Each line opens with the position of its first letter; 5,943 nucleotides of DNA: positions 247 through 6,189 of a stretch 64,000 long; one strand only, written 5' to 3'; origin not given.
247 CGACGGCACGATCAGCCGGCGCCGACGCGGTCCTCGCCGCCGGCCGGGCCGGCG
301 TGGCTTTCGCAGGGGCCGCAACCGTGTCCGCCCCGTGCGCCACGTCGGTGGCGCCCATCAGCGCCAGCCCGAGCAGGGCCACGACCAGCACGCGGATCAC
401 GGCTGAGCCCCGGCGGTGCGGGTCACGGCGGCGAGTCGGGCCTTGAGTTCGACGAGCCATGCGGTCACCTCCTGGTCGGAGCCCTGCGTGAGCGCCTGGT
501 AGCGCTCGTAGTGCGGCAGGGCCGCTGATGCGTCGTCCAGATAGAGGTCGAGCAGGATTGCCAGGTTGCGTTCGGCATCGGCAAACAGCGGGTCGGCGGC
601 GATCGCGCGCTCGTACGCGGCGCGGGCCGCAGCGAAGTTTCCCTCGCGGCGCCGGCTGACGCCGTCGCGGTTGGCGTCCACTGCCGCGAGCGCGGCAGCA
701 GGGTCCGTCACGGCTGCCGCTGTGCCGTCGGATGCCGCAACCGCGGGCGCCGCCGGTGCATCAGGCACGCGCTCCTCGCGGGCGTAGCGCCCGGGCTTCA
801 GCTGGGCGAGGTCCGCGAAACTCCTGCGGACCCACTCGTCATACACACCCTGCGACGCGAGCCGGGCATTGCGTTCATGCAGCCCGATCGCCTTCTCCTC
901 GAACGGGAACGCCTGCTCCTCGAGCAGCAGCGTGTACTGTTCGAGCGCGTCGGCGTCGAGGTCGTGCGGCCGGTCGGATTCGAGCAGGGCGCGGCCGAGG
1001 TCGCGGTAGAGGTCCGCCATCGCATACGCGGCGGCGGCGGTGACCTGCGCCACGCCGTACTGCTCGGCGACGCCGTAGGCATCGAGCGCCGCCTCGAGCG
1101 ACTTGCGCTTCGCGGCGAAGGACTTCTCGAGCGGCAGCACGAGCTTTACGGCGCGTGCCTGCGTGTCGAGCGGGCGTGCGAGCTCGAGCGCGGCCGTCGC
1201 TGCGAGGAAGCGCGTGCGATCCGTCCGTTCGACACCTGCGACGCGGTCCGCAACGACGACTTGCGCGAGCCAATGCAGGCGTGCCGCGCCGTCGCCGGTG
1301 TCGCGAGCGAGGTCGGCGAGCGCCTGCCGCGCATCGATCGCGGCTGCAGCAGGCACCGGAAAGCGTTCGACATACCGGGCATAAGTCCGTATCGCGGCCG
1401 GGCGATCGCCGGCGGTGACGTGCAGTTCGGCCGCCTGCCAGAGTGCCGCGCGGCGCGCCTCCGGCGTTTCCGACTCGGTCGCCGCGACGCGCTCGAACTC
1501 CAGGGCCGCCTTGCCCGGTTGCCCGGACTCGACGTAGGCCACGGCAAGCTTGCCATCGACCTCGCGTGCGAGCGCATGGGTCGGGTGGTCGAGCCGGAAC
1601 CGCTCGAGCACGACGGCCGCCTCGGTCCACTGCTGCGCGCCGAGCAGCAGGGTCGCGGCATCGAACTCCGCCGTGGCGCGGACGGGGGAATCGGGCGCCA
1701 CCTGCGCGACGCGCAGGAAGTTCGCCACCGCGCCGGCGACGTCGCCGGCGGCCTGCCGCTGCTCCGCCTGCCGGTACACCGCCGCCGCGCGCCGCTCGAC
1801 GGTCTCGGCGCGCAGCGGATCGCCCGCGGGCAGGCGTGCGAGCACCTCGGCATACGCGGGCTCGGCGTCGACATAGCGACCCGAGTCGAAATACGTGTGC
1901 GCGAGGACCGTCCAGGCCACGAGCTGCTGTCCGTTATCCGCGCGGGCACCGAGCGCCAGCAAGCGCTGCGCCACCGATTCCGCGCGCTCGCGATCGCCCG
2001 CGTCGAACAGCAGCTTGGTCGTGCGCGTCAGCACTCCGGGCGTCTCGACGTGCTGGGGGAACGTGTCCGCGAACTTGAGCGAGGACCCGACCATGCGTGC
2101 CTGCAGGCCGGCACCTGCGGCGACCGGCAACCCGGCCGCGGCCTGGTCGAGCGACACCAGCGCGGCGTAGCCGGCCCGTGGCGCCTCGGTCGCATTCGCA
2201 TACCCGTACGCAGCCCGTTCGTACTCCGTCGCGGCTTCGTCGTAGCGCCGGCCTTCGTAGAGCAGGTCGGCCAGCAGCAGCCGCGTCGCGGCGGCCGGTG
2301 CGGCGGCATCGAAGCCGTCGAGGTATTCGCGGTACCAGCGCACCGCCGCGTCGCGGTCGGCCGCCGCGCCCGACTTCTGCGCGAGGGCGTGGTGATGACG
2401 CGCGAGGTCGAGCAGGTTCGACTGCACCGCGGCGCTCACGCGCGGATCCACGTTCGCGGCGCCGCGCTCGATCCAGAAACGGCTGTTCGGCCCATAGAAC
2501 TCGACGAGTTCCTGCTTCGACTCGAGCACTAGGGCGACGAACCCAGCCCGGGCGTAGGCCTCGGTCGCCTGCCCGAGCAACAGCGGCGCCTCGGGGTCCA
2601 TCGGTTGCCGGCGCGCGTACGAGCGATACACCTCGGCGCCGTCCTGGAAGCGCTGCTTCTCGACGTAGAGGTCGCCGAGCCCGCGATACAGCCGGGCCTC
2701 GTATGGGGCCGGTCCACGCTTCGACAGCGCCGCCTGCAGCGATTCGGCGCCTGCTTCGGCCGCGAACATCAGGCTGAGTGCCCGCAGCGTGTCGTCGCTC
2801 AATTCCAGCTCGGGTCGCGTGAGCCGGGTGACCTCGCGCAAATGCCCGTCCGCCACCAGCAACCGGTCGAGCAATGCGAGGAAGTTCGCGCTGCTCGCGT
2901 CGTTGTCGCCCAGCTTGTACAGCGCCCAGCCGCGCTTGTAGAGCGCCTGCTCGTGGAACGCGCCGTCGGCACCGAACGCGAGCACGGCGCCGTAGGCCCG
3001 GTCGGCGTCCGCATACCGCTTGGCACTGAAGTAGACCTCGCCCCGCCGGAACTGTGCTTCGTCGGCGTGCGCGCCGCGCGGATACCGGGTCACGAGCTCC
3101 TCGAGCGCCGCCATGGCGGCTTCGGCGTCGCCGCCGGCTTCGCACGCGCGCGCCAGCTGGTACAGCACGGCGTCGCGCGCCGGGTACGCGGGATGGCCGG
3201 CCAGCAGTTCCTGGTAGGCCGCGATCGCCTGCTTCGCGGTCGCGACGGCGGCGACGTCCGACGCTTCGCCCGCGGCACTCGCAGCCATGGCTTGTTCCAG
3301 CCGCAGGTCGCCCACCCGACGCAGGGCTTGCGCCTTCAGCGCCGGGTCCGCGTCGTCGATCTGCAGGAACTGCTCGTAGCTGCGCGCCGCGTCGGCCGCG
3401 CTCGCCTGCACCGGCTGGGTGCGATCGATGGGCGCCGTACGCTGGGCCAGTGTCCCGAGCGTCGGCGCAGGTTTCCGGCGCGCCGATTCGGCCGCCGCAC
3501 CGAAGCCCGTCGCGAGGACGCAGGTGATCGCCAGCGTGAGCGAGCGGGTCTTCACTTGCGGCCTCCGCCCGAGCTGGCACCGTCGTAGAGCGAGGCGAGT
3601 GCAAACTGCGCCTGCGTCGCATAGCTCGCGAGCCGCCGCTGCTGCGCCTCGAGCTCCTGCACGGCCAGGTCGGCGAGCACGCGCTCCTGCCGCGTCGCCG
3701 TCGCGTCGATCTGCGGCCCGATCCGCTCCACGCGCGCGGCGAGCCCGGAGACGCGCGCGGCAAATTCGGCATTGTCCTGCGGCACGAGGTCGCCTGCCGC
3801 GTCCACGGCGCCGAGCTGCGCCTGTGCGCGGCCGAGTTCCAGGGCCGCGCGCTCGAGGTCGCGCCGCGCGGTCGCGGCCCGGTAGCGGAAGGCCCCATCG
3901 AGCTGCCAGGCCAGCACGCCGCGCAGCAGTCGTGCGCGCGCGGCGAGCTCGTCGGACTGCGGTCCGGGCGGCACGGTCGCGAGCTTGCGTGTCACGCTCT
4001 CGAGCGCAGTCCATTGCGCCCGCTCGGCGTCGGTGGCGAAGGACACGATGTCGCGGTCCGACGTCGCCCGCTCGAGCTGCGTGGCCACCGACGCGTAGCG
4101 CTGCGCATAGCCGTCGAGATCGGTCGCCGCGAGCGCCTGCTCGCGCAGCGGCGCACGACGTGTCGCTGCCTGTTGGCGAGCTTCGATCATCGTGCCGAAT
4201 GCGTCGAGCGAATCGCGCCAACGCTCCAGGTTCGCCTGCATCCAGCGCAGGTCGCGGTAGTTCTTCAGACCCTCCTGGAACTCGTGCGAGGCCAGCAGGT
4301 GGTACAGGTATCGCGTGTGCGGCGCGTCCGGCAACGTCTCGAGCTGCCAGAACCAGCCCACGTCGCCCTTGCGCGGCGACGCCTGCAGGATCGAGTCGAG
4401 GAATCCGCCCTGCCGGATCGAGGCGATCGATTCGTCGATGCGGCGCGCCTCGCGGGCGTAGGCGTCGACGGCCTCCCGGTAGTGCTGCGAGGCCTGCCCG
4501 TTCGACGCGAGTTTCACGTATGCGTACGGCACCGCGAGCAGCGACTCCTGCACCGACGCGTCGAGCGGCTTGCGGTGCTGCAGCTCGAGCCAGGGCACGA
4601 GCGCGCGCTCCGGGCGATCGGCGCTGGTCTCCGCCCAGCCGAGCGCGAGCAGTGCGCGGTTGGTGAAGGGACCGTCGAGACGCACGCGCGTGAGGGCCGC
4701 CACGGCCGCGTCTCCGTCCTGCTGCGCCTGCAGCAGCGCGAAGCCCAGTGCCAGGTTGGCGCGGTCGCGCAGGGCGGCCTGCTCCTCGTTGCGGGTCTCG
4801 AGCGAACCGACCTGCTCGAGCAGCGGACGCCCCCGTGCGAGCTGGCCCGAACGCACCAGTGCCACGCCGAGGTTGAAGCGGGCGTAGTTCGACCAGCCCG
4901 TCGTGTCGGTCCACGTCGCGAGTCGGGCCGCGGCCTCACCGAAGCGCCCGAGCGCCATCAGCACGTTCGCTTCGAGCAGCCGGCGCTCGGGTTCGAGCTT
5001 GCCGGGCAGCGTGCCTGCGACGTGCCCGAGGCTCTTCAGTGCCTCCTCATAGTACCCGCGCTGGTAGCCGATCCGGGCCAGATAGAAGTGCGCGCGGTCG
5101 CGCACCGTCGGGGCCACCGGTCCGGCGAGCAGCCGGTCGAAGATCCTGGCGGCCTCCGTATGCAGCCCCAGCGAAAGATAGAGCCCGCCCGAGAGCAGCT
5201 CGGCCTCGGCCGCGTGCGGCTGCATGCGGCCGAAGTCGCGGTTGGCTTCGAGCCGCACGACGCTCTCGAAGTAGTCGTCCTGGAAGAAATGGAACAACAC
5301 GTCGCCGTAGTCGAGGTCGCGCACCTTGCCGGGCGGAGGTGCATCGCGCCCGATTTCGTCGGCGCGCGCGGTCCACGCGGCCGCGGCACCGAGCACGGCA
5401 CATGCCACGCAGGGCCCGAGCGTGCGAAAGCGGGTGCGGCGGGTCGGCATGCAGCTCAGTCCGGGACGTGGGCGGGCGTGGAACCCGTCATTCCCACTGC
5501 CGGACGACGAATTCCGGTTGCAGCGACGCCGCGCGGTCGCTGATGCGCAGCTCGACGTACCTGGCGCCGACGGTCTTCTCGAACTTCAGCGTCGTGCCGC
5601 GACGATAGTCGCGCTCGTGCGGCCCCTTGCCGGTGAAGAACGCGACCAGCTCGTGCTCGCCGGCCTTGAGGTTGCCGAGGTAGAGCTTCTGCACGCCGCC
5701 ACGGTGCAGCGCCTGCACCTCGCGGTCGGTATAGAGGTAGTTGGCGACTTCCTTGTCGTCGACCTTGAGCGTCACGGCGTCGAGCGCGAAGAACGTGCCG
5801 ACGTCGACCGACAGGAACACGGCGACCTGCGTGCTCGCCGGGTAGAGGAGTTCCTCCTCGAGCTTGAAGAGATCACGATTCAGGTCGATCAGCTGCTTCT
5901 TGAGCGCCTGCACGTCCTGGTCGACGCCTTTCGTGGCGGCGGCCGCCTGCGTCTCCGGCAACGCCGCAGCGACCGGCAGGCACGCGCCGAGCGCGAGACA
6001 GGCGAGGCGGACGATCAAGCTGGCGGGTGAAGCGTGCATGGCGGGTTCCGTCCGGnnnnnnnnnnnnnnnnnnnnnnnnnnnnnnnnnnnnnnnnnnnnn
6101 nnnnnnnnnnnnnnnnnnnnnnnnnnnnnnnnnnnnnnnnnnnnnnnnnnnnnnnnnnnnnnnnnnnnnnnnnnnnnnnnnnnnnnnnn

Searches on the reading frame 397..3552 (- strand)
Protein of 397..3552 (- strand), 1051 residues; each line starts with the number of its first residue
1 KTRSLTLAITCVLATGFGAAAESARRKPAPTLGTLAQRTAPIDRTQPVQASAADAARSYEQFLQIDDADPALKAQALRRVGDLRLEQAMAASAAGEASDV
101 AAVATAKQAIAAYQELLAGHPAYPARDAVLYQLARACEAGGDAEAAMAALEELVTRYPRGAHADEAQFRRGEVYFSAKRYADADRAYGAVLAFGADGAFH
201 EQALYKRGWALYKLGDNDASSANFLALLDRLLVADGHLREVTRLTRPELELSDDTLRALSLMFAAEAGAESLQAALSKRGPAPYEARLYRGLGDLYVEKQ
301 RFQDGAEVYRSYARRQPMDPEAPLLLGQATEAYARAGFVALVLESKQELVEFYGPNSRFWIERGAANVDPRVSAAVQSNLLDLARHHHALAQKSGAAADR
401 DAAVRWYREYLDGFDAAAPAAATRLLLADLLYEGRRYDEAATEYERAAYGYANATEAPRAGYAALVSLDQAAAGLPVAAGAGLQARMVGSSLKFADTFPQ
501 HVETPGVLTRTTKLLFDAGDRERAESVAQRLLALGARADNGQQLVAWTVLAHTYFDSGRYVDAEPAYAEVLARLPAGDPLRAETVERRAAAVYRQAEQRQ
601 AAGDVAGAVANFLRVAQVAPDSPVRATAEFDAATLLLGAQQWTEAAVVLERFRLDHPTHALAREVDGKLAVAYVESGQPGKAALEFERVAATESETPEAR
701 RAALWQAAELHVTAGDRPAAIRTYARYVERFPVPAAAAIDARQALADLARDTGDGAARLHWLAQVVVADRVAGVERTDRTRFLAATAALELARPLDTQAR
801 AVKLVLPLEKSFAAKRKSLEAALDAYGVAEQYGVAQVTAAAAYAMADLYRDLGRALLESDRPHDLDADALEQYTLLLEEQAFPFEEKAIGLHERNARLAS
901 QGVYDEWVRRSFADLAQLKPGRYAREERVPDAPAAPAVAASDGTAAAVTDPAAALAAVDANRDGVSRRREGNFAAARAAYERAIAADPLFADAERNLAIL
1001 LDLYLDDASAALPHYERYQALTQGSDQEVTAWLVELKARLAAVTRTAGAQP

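Call 60: search_protein_families(library=ncbifam, proteins=[window:397-3552:-], max_evalue=0.01)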
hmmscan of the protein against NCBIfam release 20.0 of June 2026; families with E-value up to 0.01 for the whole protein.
window:397-3552:- (1051 aa): 6 families
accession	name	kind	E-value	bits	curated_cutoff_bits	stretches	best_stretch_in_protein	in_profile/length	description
TIGR02795.1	tol_pal_ybgF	equivalog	5.6e-22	78.6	90.1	3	627-740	3-115/119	tol-pal system protein YbgF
TIGR03302.1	OM_YfiO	subfamily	1.3e-14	54.2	81.4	2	583-672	27-116/239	outer membrane protein assembly factor BamD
NF052312.1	T9SS_PorW_SprE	equivalog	2.7e-09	36.3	250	1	80-193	242-357/716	type IX secretion system periplasmic lipoprotein PorW/SprE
NF040959.1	MamA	equivalog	2.6e-08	33.6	200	0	123-224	67-162/204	magnetosome protein MamA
NF033762.1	social_mot_Tgl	equivalog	1.4e-06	27.8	225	1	964-1018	38-92/252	social motility TPR repeat lipoprotein Tgl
NF008068.0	PRK10803.1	equivalog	0.00027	21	383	1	75-229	93-245/263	cell division protein CpoB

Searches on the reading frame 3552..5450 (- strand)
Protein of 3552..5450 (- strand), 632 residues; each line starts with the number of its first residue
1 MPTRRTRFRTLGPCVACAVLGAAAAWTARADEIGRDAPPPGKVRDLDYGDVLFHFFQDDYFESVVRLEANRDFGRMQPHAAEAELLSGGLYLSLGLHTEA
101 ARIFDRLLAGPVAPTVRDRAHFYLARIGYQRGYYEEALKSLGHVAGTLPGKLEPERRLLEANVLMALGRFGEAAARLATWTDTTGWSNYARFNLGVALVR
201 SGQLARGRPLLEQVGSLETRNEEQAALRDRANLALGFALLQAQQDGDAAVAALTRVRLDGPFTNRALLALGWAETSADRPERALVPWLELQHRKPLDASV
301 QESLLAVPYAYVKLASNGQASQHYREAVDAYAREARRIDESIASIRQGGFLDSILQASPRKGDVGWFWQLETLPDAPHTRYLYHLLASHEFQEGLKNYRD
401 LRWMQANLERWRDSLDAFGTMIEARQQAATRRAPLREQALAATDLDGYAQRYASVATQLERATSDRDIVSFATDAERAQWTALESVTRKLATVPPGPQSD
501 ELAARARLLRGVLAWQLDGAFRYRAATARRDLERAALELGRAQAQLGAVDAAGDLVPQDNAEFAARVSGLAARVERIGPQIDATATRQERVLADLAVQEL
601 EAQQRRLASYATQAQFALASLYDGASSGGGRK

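Call 6: search_protein_families(library=pfam, proteins=[window:3552-5450:-], max_evalue=0.01)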
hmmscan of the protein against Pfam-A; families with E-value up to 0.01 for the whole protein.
window:3552-5450:- (632 aa): 2 families
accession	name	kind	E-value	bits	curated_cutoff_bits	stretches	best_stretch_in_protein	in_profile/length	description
PF14559.12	TPR_19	-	1e-06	29.4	25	0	131-182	4-53/68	Tetratricopeptide repeat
PF13432.12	TPR_16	-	1.7e-06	28.8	32.7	1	158-211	1-54/65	Tetratricopeptide repeat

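Call 60: search_protein_families(library=ncbifam, proteins=[window:3552-5450:-], max_evalue=0.01)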
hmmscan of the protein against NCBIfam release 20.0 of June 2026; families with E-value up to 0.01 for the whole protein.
window:3552-5450:- (632 aa): 4 families
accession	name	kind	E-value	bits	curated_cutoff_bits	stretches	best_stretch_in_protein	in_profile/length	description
NF040959.1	MamA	equivalog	8.7e-05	22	200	1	166-279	49-154/204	magnetosome protein MamA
TIGR02561.1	HrpB1_HrpK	equivalog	0.001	19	123.85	0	76-110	45-79/183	HrpB1 family type III secretion system apparatus protein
NF045483.1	IsozizSyn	equivalog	0.0026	16.8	675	1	285-339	127-181/361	epi-isozizaene synthase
TIGR02795.1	tol_pal_ybgF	equivalog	0.0038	17.8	90.1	0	262-335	37-110/119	tol-pal system protein YbgF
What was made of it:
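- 3552..5450 (-): 632-aa TPR protein that co-occurs with the 183-aa protein. Calls 6 and 60.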

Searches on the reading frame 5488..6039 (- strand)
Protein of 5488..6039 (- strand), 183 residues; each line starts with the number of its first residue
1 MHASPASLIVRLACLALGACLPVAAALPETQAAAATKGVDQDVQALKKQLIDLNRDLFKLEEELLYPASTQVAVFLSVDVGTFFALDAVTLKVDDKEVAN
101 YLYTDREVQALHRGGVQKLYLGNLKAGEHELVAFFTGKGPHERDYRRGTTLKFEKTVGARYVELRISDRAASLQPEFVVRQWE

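Call 6: search_protein_families(library=pfam, proteins=[window:5488-6039:-], max_evalue=0.01)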
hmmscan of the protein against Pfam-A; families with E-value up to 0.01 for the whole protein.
window:5488-6039:- (183 aa): 0 families

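Call 43: search_protein_families(library=pfam, proteins=[window:5488-6039:-], max_evalue=10)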
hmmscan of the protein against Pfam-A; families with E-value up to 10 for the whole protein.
window:5488-6039:- (183 aa): 3 families
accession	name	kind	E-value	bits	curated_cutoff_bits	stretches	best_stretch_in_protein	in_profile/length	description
PF13339.11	AATF-Che1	-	0.055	14.5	24.7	1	21-64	29-76/137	Apoptosis antagonizing transcription factor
PF18035.6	Bap31_Bap29_C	-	0.19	12.2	30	1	40-57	14-31/52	Bap31/Bap29 cytoplasmic coiled-coil domain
PF05644.16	Miff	-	0.29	11.3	23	1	39-63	235-262/291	Mitochondrial and peroxisomal fission factor Mff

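Call 60: search_protein_families(library=ncbifam, proteins=[window:5488-6039:-], max_evalue=0.01)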
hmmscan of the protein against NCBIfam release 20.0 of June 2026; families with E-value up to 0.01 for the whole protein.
window:5488-6039:- (183 aa): 0 families
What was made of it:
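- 5488..6039 (-): Conserved 183-aa exported protein with no family match. It accompanies the cluster in about half of the loci. Calls 6, 43 and 60: no family.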
